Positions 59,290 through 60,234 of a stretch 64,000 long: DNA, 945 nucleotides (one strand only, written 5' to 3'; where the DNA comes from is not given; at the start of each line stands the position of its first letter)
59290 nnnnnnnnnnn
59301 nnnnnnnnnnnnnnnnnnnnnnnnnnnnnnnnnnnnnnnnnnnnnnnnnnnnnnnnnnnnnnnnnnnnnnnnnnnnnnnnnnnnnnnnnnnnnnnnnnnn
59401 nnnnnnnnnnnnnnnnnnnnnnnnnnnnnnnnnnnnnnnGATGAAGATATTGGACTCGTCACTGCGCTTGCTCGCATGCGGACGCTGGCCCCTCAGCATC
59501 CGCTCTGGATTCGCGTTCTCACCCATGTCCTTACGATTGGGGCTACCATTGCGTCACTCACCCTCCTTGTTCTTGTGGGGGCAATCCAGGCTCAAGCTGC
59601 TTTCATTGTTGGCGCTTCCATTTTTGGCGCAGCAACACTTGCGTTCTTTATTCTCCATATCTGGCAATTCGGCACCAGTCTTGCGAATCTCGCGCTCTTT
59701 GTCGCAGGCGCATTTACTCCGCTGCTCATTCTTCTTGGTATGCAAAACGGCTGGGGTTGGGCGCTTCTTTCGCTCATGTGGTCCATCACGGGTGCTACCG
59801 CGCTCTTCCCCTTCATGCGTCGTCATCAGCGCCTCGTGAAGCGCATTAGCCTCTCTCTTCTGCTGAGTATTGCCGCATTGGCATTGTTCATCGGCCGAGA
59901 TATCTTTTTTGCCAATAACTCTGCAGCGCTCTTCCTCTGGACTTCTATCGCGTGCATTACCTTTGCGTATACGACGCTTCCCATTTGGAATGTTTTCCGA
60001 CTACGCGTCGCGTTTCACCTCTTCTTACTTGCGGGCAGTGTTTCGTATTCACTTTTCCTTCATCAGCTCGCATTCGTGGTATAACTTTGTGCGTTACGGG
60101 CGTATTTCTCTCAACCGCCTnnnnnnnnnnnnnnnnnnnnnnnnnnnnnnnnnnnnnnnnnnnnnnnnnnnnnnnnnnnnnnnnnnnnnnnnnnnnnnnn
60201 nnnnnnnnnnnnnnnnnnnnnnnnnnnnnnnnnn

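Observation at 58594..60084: Acyl-CoA desaturase fused to an extra C-terminal membrane domain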

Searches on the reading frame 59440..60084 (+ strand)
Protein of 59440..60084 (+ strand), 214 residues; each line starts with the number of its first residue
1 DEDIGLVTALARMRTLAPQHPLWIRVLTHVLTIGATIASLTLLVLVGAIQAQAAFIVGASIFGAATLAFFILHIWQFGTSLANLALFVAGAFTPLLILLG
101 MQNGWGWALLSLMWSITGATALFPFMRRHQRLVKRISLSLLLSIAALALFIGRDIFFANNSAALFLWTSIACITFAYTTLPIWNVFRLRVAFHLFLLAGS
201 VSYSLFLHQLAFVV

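Call 3: search_protein_families(library=pfam, proteins=[window:59494-60084:+], max_evalue=1)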
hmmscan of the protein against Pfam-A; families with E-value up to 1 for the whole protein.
window:59494-60084:+ (196 aa): 1 family
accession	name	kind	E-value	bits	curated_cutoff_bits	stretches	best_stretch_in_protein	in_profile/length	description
PF06645.18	SPC12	-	0.015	15.8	23.6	1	112-169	6-60/71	Microsomal signal peptidase 12 kDa subunit (SPC12)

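Call 4: search_protein_families(library=ncbifam, proteins=[window:59494-60084:+], max_evalue=1)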
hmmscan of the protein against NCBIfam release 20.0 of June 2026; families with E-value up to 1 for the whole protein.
window:59494-60084:+ (196 aa): 1 family
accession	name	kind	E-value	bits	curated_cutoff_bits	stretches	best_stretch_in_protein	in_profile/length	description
NF011669.1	PRK15087.1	equivalog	3e-08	33.5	80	1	8-185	5-192/199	PAQR family membrane homeostasis protein TrhA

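Call 11: find_homologous_proteins(query=A2, max_evalue=0.01)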
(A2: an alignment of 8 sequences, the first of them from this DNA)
Query A2 (8 sequences) (212 aa, profile of the alignment): 69 proteins with E <= 0.01 among 8000 candidates.
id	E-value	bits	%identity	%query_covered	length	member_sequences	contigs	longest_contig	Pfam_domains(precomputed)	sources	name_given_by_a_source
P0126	1.0e-21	96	30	90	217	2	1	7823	PF03006.27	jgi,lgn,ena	-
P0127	8.5e-21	93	29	91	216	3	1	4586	PF03006.27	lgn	-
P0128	3.6e-19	88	30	49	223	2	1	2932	PF03006.27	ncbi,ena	-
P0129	5.4e-19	87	28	83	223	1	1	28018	PF03006.27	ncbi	-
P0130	4.7e-18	84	28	83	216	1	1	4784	PF03006.27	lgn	-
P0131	8.9e-18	83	26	83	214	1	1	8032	PF03006.27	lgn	-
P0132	1.4e-17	83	29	83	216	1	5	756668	PF03006.27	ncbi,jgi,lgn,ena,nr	ncbi:hemolysin [Candidatus Peregrinibacteria bacterium CG10_big_fil_rev_8_21_14_0_10_55_24]|nr:MAG: 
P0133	1.7e-17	82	28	83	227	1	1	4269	PF03006.27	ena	-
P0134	3.1e-17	81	29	85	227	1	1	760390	PF03006.27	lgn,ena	-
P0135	5.1e-17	81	25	83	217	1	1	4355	PF03006.27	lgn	-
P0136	1.1e-16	80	27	85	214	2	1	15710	PF03006.27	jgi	-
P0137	2.3e-16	79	29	50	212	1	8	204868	PF03006.27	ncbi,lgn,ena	ncbi:MAG: PAQR family membrane homeostasis protein TrhA [Deltaproteobacteria bacterium]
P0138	8.5e-16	77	26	80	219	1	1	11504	PF03006.27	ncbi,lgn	-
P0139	8.5e-16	77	30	83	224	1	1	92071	PF03006.27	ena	-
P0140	1.1e-15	76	25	93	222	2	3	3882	PF03006.27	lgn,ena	-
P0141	1.2e-15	76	26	79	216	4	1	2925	PF03006.27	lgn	-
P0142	2.7e-15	75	30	42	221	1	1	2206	PF03006.27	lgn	-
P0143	4.6e-15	74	27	92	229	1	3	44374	PF03006.27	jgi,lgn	-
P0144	6.5e-15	74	26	87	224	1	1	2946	PF03006.27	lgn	-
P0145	7.9e-15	74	28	83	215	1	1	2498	PF03006.27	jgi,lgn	jgi:hemolysin III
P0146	1.3e-14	73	26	90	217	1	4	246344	PF03006.27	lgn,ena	-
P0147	2.7e-14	72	27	91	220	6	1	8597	PF03006.27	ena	-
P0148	3.0e-14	72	26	33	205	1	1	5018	PF03006.27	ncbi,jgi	-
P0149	3.1e-14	72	26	84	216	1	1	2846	PF03006.27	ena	-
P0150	8.5e-14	70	30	42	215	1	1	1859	PF03006.27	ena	-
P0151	9.6e-14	70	27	78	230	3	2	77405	PF03006.27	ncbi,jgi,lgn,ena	-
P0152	1.5e-13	69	27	83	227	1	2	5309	PF03006.27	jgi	-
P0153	1.7e-13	69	27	84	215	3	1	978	PF03006.27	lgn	-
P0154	1.8e-13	69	25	60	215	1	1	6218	PF03006.27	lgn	-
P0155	1.9e-13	69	26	84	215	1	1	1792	PF03006.27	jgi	jgi:hemolysin III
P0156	2.2e-13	69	27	84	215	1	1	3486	PF03006.27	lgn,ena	-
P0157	2.4e-13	69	20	49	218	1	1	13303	PF03006.27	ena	-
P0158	3.2e-13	68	27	49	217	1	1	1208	PF03006.27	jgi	jgi:hemolysin III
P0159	3.4e-13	68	25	60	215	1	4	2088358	PF03006.27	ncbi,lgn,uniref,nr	ncbi:hemolysin III family protein [Paenibacillus lautus]|uniref:PAQR family membrane homeostasis pro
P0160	3.7e-13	68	25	84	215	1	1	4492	PF03006.27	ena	-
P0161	6.9e-13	67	26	84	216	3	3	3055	PF03006.27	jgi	jgi:hemolysin III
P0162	7.0e-13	67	30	76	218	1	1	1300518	PF03006.27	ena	-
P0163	7.9e-13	67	25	43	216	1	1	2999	PF03006.27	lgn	-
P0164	8.9e-13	67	27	54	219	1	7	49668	PF03006.27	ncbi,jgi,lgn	-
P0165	1.3e-12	66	27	84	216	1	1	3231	PF03006.27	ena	-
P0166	1.8e-12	66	31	43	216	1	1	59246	PF03006.27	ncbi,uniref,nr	ncbi:PAQR family membrane homeostasis protein TrhA [Bacillus solimangrovi]|uniref:Hemolysin D n=1 Ta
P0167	2.3e-12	65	28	57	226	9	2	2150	PF03006.27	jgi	jgi:hemolysin III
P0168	2.8e-12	65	26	43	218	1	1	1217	PF03006.27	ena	-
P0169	4.0e-12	65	28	57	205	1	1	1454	PF03006.27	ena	-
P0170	4.4e-12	65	24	52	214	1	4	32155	PF03006.27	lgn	-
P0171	5.7e-12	64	23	50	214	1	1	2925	PF03006.27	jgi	jgi:hemolysin III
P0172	1.7e-11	63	27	83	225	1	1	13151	PF03006.27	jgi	jgi:hemolysin III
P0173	6.5e-11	61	24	86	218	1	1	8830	PF03006.27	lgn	-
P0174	1.4e-10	60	23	83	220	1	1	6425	PF03006.27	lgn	-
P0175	2.5e-10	59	24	42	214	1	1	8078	PF03006.27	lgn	-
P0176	3.1e-10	58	25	42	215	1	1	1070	PF03006.27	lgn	-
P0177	3.8e-10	58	25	88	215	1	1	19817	PF03006.27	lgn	-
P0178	4.0e-10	58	25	42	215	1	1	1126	PF03006.27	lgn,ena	-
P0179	1.0e-9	57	22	92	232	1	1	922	PF03006.27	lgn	-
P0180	1.1e-9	57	33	22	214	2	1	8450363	PF03006.27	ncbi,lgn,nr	ncbi:hemolysin III family protein [Paenibacillus sp. P26]|nr:hemolysin III family protein [Paenibaci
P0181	3.9e-9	55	20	50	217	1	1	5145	PF03006.27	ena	-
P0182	4.3e-9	55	23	49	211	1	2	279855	PF03006.27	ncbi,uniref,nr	ncbi:PAQR family membrane homeostasis protein TrhA [Evansella tamaricis]|uniref:Hemolysin III family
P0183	9.2e-9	54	26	83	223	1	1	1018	PF03006.27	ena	-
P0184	1.1e-8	53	27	69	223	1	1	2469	PF03006.27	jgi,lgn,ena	-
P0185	2.6e-8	52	22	47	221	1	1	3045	PF03006.27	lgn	-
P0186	7.1e-8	51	32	15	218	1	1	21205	PF03006.27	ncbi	-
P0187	8.7e-8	51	-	-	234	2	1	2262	PF03006.27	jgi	jgi:hemolysin III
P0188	9.3e-8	50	24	83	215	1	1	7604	PF03006.27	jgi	-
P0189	2.0e-7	49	23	61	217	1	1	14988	PF03006.27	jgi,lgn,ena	-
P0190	3.6e-7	48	20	49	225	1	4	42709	PF03006.27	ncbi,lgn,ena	-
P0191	8.9e-7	47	26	56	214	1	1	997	PF03006.27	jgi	jgi:hemolysin III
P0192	1.7e-6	46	27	56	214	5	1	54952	PF03006.27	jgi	jgi:hemolysin III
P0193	4.5e-6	45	25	84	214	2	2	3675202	PF03006.27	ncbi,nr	ncbi:PAQR family membrane homeostasis protein TrhA [Wenzhouxiangella marina]|nr:hemolysin III family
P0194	2.4e-4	39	21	91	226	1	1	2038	PF03006.27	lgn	-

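Call 12: search_solved_structures(query=A2, max_evalue=10, show_alignments=3)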
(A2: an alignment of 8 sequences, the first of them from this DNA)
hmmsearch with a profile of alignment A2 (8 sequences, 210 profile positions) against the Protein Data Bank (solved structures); distinct sequences matched with E-value up to 10: 0.

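Call 21: search_protein_representatives(alignment_id=A2)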
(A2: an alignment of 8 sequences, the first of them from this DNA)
Query: 8 sequences, 210 profile positions. Proteins with E-value up to 0.001 (for the whole library): 796; up to 1e-10: 79; up to 1e-30: 3. The best 150 are listed.
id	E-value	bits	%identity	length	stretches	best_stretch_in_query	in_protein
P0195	2.4e-91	321.8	-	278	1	1-209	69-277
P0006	1.2e-85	303.2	-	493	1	1-209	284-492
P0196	3.2e-47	177.6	-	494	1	1-209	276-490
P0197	2.7e-21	93.0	-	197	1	26-206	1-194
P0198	3.5e-21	92.6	-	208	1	21-204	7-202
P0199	8.9e-20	88.0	-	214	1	23-209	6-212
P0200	1.4e-18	84.1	-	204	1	28-209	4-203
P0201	3.3e-18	82.9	-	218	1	17-205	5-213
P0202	4.1e-18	82.5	-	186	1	23-204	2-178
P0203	2.4e-17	80.1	-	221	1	12-205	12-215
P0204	1.2e-16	77.8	-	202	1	26-206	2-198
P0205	2.4e-16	76.8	-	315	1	18-203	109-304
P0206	5.7e-16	75.6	-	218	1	22-209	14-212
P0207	2.7e-15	73.3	-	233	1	20-209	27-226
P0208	2.8e-15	73.3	-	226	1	20-127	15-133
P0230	7.0e-13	65.5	-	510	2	17-200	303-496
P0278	1.7e-10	57.7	-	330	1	5-208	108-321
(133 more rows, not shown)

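Call 22: search_protein_families(library=pfam, proteins=[P0230, P0196, P0195, P0205, P0278, P0197, P0198], max_evalue=0.01)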
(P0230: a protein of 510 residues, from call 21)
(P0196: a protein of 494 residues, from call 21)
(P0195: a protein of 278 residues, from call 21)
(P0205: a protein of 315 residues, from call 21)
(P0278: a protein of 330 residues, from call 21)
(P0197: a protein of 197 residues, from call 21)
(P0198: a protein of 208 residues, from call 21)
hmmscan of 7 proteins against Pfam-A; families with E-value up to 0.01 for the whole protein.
P0230 (510 aa): 2 families
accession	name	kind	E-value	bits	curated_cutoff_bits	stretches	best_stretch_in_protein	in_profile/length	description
PF03006.26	HlyIII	-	1.1e-23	84.6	26.2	1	309-488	9-202/224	Haemolysin-III related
PF04116.19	FA_hydroxylase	-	1.7e-05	25.7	31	2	60-100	2-37/132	Fatty acid hydroxylase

P0196 (494 aa): 2 families
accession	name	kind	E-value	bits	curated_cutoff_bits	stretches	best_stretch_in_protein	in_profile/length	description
PF00487.30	FA_desaturase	-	1.3e-15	58.3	29.7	1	34-227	3-225/253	Fatty acid desaturase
PF14927.11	Neurensin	-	0.0052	16.9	27.7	1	114-178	6-70/132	Neurensin/Transmembrane protein 74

P0195 (278 aa): 0 families

P0205 (315 aa): 1 family
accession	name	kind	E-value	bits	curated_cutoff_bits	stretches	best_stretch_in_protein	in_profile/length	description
PF03006.26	HlyIII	-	1.1e-11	45.3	26.2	1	115-302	10-223/224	Haemolysin-III related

P0278 (330 aa): 2 families
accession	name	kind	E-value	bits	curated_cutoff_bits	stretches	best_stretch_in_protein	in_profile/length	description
PF03006.26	HlyIII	-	2.7e-37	129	26.2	1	122-315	5-224/224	Haemolysin-III related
PF01442.23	Apolipoprotein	-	6e-05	23.3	90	1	12-113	20-122/190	Apolipoprotein A1/A4/E domain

P0197 (197 aa): 1 family
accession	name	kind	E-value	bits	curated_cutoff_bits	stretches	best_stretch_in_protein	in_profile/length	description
PF03006.26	HlyIII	-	2e-11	44.4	26.2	1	2-190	13-224/224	Haemolysin-III related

P0198 (208 aa): 0 families

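Call 29: find_related_loci(query=window:59440-60084:+, collection=genome_contigs, flank=6000)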
Query window:59440-60084:+ (214 aa) in genome_contigs; peptide patterns used: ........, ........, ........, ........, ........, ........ (x = any residue, [..] = any of these).
99 stretches matched a pattern, but none encodes a relative of the query by tblastn (E <= 1e-3).

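Call 31: find_related_loci(query=A5, collection=genome_contigs, flank=6000)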
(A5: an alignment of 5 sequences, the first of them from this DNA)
Query A5 (212 aa) in genome_contigs; peptide patterns used: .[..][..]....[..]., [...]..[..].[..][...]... (x = any residue, [..] = any of these).
18 stretches matched a pattern, but none encodes a relative of the query by tblastn (E <= 1e-3).

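Call 49: predict_structure(alignment_id=A6)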
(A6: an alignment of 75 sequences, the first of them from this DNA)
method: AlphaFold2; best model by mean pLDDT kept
length: 206 residues; sequences in the alignment: 75
mean_pLDDT: 94.6   pTM: 0.89
mean pLDDT of the five models: 94.6, 93.7, 93.6, 93.5, 93.5
residues with pLDDT >= 90: 181; 70-90: 25; 50-70: 0; < 50: 0
segments of 3 or more residues with pLDDT < 50: none
pLDDT, mean of each block of 10 residues (from residue 1): 88 94 97 98 97 98 92 92 98 95 97 86 91 96 94 97 96 93 96 98 94
secondary structure, 60 per line:
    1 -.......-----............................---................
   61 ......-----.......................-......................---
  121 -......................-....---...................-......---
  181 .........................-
elements in order: H2-8 H14-41 H45-66 H72-94 H96-117 H122-143 H145-148 H152-170 H172-177 H181-205

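Call 57: find_related_loci(query=P0230, collection=metagenome_contigs, flank=4000)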
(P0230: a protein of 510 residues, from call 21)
Query P0230 (510 aa) in metagenome_contigs; peptide patterns used: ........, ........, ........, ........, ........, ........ (x = any residue, [..] = any of these).
172 stretches matched a pattern; 65 encode a relative of the query (tblastn E <= 1e-3); 65 distinct loci.
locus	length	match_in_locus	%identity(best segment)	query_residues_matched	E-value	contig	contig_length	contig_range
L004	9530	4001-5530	75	1-510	0e+0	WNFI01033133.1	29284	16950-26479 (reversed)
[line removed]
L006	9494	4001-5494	71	10-507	0e+0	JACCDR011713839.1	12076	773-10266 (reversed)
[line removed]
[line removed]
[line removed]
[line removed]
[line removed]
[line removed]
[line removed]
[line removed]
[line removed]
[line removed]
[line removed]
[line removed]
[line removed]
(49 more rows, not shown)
